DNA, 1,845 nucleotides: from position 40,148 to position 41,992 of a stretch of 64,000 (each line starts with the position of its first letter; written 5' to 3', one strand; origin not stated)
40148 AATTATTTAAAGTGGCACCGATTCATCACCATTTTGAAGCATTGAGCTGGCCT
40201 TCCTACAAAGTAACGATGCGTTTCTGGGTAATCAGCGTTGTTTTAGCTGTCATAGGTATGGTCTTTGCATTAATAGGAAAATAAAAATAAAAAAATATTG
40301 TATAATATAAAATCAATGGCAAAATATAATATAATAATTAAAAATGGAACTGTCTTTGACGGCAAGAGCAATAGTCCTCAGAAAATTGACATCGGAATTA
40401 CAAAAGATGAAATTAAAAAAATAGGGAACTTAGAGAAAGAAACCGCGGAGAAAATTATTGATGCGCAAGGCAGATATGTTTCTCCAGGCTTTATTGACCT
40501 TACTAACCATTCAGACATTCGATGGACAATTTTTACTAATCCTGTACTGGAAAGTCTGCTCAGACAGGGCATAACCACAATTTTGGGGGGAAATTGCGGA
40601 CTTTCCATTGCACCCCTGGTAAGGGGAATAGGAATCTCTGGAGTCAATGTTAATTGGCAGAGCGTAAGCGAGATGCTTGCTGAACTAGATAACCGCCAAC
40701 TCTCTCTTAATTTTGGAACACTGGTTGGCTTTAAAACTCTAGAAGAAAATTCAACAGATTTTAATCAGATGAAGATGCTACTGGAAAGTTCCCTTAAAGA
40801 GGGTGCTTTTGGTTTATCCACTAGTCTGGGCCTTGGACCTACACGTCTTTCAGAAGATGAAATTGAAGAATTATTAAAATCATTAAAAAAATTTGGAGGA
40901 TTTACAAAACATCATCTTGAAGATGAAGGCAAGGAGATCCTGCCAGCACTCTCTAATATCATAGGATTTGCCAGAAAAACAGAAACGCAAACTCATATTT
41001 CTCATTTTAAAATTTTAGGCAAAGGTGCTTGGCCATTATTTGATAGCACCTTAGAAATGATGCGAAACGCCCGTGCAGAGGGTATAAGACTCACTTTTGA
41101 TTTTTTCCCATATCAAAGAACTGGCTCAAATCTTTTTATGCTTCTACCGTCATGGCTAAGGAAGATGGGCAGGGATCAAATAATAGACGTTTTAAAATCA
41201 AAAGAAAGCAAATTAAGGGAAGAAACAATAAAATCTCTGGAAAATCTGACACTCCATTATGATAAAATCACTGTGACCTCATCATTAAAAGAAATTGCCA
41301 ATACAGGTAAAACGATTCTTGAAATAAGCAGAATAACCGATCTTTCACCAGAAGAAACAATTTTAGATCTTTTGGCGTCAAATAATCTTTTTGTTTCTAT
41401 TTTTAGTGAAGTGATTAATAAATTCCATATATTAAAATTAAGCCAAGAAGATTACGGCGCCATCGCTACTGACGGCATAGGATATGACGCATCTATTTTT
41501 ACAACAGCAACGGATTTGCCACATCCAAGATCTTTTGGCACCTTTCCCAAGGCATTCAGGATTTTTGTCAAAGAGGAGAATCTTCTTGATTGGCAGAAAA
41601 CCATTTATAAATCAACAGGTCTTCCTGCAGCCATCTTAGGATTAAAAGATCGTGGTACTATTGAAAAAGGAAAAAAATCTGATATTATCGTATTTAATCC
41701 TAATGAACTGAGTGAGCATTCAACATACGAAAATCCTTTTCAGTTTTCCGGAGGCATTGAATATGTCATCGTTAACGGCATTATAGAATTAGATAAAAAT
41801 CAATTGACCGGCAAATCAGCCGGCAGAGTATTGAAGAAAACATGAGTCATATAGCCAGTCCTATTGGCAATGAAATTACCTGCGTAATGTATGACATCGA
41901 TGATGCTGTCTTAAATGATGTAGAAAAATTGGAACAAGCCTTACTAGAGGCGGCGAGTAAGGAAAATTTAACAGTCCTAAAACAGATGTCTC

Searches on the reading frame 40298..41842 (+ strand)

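Call 64: search_protein_families(library=pfam, proteins=[window:40298-41842:+], max_evalue=0.00001)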
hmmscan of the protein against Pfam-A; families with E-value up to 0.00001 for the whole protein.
window:40298-41842:+ (515 aa): 2 families
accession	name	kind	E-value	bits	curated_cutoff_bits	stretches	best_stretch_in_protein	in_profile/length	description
PF07969.17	Amidohydro_3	-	1.1e-13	51.9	29.7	1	409-494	383-468/472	Amidohydrolase family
PF01979.26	Amidohydro_1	-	2e-09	37.6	25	1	61-494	2-342/345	Amidohydrolase family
